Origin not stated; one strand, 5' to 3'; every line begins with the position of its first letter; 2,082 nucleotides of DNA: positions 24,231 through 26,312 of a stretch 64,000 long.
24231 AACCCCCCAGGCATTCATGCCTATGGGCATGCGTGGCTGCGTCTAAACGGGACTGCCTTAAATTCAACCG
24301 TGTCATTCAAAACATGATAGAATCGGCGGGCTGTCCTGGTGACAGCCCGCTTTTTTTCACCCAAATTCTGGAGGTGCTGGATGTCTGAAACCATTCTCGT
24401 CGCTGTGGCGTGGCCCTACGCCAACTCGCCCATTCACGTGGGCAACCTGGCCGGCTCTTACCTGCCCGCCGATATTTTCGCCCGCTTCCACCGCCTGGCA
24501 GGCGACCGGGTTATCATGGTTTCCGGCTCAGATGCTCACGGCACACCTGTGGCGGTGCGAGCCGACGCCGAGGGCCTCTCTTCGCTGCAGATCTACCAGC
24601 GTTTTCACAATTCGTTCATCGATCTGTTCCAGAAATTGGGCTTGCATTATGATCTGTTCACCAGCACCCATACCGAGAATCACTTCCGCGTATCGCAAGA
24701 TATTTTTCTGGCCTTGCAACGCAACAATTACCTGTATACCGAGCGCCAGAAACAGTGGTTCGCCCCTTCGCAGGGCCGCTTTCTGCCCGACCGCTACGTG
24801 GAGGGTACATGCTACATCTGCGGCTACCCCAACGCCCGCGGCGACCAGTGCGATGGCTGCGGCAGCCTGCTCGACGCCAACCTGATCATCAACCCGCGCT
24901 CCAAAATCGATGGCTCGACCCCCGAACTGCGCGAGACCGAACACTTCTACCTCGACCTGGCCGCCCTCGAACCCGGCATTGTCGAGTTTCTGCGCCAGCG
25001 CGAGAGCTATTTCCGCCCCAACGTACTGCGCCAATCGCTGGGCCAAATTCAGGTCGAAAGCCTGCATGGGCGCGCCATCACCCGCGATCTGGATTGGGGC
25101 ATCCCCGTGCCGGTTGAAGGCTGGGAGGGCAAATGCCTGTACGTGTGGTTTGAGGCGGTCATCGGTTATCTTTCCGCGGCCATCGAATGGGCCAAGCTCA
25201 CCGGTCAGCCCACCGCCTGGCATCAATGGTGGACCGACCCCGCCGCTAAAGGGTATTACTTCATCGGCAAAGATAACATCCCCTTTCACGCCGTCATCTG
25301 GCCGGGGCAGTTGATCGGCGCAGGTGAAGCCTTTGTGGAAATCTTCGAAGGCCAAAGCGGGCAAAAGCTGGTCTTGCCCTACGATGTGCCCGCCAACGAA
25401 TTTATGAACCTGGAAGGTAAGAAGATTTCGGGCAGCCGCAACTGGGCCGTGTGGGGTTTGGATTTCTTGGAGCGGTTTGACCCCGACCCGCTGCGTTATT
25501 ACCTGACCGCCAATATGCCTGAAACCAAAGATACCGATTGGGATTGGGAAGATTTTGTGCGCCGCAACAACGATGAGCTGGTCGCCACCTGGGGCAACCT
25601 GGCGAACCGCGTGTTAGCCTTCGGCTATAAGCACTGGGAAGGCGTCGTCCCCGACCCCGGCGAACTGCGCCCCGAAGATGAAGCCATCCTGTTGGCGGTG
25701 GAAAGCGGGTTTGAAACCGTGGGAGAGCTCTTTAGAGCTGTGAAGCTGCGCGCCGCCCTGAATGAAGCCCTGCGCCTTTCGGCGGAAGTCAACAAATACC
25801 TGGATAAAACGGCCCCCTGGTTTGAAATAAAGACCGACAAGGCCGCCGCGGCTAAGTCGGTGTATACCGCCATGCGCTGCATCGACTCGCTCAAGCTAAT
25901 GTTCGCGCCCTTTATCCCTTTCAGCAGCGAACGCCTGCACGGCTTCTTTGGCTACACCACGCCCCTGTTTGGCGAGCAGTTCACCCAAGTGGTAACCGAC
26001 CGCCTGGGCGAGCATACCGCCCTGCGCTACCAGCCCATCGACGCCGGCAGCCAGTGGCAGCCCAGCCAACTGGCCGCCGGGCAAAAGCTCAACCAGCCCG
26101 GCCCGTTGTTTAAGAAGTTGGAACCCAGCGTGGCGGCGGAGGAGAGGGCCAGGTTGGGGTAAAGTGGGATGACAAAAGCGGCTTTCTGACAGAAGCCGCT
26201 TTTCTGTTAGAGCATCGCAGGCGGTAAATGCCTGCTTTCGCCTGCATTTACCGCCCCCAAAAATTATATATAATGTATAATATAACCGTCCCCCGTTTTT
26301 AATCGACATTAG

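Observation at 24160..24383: Candidate methionine-sensing leader-peptide attenuator controlling metG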

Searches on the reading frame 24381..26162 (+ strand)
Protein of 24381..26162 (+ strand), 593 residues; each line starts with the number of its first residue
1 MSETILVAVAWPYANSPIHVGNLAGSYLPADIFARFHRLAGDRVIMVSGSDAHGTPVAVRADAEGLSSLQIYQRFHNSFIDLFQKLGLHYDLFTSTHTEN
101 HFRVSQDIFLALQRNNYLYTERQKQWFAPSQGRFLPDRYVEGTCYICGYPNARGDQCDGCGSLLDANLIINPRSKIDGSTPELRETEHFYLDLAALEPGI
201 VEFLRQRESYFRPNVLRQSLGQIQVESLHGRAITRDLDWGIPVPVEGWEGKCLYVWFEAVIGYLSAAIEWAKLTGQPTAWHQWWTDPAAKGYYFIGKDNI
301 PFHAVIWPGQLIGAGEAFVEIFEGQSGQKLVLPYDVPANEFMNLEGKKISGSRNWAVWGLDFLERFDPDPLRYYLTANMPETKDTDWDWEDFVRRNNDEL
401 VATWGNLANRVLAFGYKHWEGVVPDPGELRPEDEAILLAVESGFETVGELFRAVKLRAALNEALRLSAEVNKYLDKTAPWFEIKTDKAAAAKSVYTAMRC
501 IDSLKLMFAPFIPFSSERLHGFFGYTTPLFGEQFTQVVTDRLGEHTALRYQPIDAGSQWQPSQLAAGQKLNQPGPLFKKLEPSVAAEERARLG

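Call 10: find_related_loci(query=window:24381-26159:+, collection=genome_contigs, flank=3000)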
Query window:24381-26159:+ (593 aa) in genome_contigs; peptide patterns used: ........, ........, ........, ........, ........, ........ (x = any residue, [..] = any of these).
237 stretches matched a pattern; 206 encode a relative of the query (tblastn E <= 1e-3); the best 80 are kept; 80 distinct loci.
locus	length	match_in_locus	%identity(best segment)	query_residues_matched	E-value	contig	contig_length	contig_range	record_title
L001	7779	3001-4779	82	1-593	0e+0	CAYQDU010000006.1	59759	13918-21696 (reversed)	MAG TPA_asm: uncultured Anaerolinea sp. isolate binchicken_co20_395 genome assembly, contig: NODE_1249_length_59759_cov_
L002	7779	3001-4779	80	1-593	0e+0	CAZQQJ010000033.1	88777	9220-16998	MAG TPA_asm: uncultured Anaerolinea sp. isolate SRP278314_co2_69 genome assembly, contig: NODE_425_length_88777_cov_42.1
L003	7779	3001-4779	81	1-593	0e+0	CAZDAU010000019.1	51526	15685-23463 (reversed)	MAG TPA_asm: uncultured Anaerolinea sp. isolate binchicken_co274_325 genome assembly, contig: NODE_1706_length_51526_cov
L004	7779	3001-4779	80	1-593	0e+0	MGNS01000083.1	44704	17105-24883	MAG: Chloroflexi bacterium RBG_16_57_11 RBG_16_scaffold_2307, whole genome shotgun sequence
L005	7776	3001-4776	79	1-593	0e+0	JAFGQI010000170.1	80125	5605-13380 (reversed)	MAG: Anaerolineales bacterium isolate Zod_Metabat.740 k87_14562868, whole genome shotgun sequence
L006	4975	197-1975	77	1-593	0e+0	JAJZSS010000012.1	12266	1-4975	MAG: Chloroflexota bacterium isolate SKS3.bin4 NODE_8438_length_12266_cov_1.109564, whole genome shotgun sequence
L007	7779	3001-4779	78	1-593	0e+0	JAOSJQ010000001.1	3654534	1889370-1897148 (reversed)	MAG: Anaerolineales bacterium isolate FR_7 FR-Anaerolineales-1_s1, whole genome shotgun sequence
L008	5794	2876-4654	75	1-593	0e+0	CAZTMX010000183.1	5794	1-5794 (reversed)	MAG TPA_asm: uncultured Anaerolineaceae bacterium isolate binchicken_co22_211 genome assembly, contig: NODE_13233_length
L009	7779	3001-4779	77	1-593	0e+0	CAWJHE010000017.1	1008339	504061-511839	MAG: uncultured Chloroflexia bacterium isolate MFD04716.bin.2.168 genome assembly, contig: contig_8132, whole genome sho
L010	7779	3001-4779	76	1-593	0e+0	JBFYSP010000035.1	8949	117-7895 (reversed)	MAG: Anaerolineae bacterium isolate PPR_0243 PPR_0243_bin.14.fa_k121_1824060, whole genome shotgun sequence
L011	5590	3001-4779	81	1-593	0e+0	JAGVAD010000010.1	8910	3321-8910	MAG: Anaerolineales bacterium isolate DeMMO6_43 c_000000070034, whole genome shotgun sequence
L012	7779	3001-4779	76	1-593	0e+0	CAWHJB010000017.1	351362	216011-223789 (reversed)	MAG: uncultured Chloroflexia bacterium isolate MFD02923.bin.2.67 genome assembly, contig: contig_8658, whole genome shot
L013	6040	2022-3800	75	1-593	0e+0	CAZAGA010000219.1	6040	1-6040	MAG TPA_asm: uncultured Anaerolineaceae bacterium isolate binchicken_co22_240 genome assembly, contig: NODE_12559_length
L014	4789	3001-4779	75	1-593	0e+0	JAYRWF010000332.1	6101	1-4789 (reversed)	MAG: Anaerolineales bacterium isolate NJ_NJASGE3bin.38 k141_927253, whole genome shotgun sequence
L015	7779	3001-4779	75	1-593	0e+0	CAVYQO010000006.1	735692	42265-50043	MAG: uncultured Chloroflexia bacterium isolate MFD04716.bin.2.130 genome assembly, contig: contig_14350, whole genome sh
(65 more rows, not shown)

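Call 36: find_encoding_contigs(protein=window:24381-26162:+, flank=2000, max_places=3)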
Protein window:24381-26162:+ (593 aa): 5 contigs read that carry it; 1 place shown.
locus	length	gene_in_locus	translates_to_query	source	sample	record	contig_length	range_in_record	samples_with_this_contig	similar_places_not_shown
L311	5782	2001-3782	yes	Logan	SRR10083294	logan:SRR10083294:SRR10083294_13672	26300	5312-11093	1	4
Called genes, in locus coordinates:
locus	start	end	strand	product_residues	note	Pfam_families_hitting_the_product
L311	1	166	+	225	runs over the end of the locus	PF03807:F420_oxidored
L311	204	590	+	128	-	PF01243:PNPOx_N (weak)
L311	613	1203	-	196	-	PF01725:Ham1p_like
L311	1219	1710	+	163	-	PF02620:YceD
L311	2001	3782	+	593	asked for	PF00133:tRNA-synt_1 (faint), PF09334:tRNA-synt_1g, PF19303:Anticodon_3, PF08264:Anticodon_1 (weak)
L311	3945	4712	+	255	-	PF00392:GntR, PF07729:FCD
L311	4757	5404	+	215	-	PF02607:B12-binding_2, PF02310:B12-binding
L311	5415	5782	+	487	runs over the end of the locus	PF06253:MTTB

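Call 44: find_related_loci(query=window:24381-26159:+, collection=metagenome_contigs, flank=1200)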
Query window:24381-26159:+ (593 aa) in metagenome_contigs; peptide patterns used: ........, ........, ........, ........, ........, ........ (x = any residue, [..] = any of these).
287 stretches matched a pattern; 240 encode a relative of the query (tblastn E <= 1e-3); the best 80 are kept; 80 distinct loci.
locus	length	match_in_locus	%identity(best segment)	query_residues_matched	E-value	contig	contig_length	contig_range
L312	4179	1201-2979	81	1-593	0e+0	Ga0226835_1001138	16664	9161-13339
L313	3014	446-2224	80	1-593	0e+0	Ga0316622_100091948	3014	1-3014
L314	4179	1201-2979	80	1-593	0e+0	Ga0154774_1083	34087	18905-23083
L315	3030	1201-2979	80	1-593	0e+0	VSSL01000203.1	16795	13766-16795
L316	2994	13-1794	78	1-593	0e+0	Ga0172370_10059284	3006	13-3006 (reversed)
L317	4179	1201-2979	78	1-593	0e+0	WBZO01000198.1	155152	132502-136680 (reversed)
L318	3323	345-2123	76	1-593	0e+0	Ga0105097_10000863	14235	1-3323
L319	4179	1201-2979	76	1-593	0e+0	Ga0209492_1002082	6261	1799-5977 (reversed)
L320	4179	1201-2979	75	1-593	0e+0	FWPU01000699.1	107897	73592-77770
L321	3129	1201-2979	77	1-593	0e+0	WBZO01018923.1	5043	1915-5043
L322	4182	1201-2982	79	1-593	0e+0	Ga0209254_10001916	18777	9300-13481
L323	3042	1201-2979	75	1-593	0e+0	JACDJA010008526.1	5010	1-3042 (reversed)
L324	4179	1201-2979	74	1-593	0e+0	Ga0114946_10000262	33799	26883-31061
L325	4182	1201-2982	78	1-593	0e+0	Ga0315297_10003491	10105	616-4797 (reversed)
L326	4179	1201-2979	75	1-593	0e+0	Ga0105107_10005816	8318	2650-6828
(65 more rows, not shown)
